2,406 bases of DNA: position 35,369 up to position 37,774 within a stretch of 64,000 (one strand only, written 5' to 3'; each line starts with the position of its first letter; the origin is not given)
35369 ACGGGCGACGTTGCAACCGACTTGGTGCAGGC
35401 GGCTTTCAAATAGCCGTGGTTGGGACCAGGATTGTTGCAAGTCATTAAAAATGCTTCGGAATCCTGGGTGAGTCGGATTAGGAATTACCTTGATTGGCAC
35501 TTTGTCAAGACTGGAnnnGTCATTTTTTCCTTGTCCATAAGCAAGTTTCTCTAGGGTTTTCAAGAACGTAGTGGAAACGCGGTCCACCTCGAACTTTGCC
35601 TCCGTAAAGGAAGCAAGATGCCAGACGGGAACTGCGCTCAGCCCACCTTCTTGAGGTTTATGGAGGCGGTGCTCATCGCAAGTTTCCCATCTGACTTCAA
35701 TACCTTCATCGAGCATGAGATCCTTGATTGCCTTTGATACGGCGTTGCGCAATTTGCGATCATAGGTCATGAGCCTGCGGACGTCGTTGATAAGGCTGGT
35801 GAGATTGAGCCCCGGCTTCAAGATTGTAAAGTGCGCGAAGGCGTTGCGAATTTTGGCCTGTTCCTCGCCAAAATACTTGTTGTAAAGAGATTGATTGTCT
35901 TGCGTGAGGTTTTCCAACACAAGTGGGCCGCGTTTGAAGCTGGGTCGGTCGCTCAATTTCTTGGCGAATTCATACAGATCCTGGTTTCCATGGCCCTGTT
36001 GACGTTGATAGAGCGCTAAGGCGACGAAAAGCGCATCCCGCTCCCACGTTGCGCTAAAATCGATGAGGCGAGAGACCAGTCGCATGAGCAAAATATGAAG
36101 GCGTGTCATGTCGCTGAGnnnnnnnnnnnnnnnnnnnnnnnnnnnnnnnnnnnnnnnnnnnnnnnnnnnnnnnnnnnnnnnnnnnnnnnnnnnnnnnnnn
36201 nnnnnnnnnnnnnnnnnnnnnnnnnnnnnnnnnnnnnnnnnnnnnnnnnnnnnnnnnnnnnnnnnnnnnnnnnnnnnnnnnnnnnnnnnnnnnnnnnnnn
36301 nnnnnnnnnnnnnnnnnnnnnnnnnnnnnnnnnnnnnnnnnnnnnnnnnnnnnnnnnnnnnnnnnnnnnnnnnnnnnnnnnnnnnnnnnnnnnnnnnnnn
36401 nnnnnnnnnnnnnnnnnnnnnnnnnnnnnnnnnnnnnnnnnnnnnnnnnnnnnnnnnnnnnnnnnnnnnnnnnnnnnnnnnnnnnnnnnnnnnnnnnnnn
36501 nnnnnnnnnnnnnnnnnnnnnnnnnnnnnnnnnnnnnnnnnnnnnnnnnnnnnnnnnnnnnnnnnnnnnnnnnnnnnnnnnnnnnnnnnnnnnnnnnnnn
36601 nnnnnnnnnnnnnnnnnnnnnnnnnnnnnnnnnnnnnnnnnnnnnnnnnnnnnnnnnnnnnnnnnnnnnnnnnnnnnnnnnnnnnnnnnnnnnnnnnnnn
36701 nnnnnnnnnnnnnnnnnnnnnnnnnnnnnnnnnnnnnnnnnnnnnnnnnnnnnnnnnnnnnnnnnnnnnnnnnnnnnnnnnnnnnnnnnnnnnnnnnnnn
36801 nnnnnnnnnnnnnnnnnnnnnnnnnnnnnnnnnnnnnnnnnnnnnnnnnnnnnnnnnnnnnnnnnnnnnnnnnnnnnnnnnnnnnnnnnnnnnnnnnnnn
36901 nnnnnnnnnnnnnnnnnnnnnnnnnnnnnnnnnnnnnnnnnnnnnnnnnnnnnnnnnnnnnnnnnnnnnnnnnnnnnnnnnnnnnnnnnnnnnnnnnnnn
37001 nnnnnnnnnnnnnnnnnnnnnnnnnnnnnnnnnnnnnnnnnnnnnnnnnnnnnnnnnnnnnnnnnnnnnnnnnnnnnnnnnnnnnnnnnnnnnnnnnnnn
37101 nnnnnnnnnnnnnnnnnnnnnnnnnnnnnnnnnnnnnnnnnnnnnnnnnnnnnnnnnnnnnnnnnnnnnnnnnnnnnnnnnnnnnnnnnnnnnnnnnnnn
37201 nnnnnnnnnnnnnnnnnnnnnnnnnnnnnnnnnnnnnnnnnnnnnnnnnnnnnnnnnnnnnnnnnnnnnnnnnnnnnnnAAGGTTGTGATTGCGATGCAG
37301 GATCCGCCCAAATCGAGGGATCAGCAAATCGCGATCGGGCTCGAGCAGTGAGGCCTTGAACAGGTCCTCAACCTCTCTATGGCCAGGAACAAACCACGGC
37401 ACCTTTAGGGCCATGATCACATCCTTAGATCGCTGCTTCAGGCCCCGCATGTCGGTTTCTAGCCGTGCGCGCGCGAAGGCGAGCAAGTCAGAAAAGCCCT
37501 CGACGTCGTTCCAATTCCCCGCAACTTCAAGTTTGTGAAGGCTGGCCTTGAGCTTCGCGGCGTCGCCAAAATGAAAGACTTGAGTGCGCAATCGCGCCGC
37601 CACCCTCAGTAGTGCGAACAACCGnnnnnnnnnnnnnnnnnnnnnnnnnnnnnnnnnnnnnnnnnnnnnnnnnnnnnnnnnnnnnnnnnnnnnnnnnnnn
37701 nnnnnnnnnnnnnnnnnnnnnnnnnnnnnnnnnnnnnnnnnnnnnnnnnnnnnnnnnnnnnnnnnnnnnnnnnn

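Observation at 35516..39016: Stand-alone type VI-A effector: a 1166-aa Cas13a with HEPN motifs at aa 476-481 and aa 1057-1062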

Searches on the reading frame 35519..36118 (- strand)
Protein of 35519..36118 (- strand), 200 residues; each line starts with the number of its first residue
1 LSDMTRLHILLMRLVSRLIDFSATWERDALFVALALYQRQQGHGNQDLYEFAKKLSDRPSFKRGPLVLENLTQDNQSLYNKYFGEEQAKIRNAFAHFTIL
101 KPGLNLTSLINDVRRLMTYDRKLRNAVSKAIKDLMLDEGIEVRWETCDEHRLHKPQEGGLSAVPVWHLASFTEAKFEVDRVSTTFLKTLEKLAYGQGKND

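Call 51: search_solved_structures(query=window:35519-36118:-, max_evalue=1, show_alignments=3)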
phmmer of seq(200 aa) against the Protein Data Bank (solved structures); distinct sequences matched with E-value up to 1: 19.
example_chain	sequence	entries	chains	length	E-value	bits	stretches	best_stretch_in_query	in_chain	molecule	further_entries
7os0_A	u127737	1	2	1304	7.8e-11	45.6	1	88-152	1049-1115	Cas13a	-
9mvs_A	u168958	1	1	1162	3.2e-10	43.6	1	3-187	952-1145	CRISPR-associated endoribonuclease Cas13a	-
6vrc_A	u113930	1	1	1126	3.2e-09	40.3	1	32-153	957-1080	CRISPR-associated endoribonuclease Cas13a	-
6vrb_A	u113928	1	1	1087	3.5e-09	40.2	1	36-152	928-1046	CRISPR-associated endoribonuclease Cas13a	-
8zty_A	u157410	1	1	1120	3.7e-09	40.1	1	35-152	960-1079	CRISPR-associated endoribonuclease Cas13a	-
5xwy_A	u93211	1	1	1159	6.3e-08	36.1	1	3-187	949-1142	A type VI-A CRISPR-Cas RNA-guided RNA ribonuclease, Cas13a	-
5xwp_A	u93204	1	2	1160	6.3e-08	36.1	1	3-187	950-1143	Uncharacterized protein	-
8ewg_A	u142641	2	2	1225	1.4e-05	28.4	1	4-192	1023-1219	CRISPR-associated endonuclease Cas9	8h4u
5d4f_A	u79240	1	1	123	0.23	14.7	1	77-108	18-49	Glyoxalase/bleomycin resistance protein/dioxygenase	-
6xck_A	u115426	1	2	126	0.23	14.7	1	77-108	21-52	Glyoxalase/bleomycin resistance protein/dioxygenase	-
5dfg_A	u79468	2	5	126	0.23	14.7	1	77-108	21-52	Glyoxalase/bleomycin resistance protein/dioxygenase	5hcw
6xa0_A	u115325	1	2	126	0.24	14.7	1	77-108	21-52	Glyoxalase/bleomycin resistance protein/dioxygenase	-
5c4p_A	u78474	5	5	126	0.24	14.7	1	77-108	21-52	Glyoxalase/bleomycin resistance protein/dioxygenase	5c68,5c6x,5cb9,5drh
5v0f_A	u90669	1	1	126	0.24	14.6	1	77-108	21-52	Glyoxalase/bleomycin resistance protein/dioxygenase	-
1izn_A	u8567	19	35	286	0.81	12.9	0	86-152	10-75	CapZ alpha-1 subunit | F-actin-capping protein subunit alpha-1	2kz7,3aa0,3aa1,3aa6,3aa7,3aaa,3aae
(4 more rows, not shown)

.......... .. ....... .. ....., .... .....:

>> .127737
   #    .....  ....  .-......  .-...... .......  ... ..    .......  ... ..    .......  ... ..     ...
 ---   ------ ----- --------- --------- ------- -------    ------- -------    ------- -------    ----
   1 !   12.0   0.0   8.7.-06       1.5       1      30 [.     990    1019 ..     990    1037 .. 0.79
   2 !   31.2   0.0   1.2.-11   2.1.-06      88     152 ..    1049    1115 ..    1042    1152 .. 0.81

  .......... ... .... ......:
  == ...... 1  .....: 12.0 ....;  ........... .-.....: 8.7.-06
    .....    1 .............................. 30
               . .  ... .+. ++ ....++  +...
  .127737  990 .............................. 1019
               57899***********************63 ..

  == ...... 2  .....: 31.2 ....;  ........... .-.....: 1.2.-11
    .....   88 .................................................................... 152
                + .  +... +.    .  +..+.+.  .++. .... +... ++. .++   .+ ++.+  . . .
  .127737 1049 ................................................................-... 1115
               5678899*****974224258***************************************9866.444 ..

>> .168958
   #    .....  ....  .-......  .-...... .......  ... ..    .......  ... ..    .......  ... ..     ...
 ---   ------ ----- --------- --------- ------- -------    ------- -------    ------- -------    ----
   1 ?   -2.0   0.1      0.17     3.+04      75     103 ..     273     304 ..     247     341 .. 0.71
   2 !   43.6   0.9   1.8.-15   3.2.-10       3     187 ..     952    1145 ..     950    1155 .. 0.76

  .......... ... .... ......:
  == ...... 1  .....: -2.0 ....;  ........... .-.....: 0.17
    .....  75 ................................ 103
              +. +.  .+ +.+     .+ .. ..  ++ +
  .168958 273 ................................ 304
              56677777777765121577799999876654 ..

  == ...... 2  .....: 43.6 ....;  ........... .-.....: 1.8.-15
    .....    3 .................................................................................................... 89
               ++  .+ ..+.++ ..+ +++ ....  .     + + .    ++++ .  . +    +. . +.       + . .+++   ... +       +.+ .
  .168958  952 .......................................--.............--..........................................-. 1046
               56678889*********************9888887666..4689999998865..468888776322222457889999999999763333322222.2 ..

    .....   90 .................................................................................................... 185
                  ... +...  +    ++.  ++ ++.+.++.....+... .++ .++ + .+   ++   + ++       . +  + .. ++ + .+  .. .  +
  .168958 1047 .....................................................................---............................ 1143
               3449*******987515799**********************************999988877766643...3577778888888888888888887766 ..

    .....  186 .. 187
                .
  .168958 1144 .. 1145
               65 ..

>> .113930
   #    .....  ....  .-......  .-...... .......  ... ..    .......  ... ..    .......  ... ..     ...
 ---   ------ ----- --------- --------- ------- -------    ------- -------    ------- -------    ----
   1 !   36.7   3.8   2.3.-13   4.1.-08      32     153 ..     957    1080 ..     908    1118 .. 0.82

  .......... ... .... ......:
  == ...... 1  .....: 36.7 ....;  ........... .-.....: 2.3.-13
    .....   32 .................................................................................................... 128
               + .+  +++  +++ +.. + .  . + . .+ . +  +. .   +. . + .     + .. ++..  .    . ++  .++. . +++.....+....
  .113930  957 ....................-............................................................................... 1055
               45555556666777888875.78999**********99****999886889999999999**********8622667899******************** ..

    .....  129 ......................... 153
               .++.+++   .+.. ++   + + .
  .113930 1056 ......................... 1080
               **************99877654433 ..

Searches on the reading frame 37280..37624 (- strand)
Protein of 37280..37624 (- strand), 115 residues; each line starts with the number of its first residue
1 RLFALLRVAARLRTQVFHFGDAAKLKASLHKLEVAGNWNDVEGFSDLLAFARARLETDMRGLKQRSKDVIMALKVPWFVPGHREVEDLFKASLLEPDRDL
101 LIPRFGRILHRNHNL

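Call 50: search_solved_structures(query=window:37280-37624:-, max_evalue=10, show_alignments=3)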
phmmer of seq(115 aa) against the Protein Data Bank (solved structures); distinct sequences matched with E-value up to 10: 1.
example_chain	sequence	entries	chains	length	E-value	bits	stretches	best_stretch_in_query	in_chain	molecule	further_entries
7aih_BG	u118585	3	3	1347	1.9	11.7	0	14-72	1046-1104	mL100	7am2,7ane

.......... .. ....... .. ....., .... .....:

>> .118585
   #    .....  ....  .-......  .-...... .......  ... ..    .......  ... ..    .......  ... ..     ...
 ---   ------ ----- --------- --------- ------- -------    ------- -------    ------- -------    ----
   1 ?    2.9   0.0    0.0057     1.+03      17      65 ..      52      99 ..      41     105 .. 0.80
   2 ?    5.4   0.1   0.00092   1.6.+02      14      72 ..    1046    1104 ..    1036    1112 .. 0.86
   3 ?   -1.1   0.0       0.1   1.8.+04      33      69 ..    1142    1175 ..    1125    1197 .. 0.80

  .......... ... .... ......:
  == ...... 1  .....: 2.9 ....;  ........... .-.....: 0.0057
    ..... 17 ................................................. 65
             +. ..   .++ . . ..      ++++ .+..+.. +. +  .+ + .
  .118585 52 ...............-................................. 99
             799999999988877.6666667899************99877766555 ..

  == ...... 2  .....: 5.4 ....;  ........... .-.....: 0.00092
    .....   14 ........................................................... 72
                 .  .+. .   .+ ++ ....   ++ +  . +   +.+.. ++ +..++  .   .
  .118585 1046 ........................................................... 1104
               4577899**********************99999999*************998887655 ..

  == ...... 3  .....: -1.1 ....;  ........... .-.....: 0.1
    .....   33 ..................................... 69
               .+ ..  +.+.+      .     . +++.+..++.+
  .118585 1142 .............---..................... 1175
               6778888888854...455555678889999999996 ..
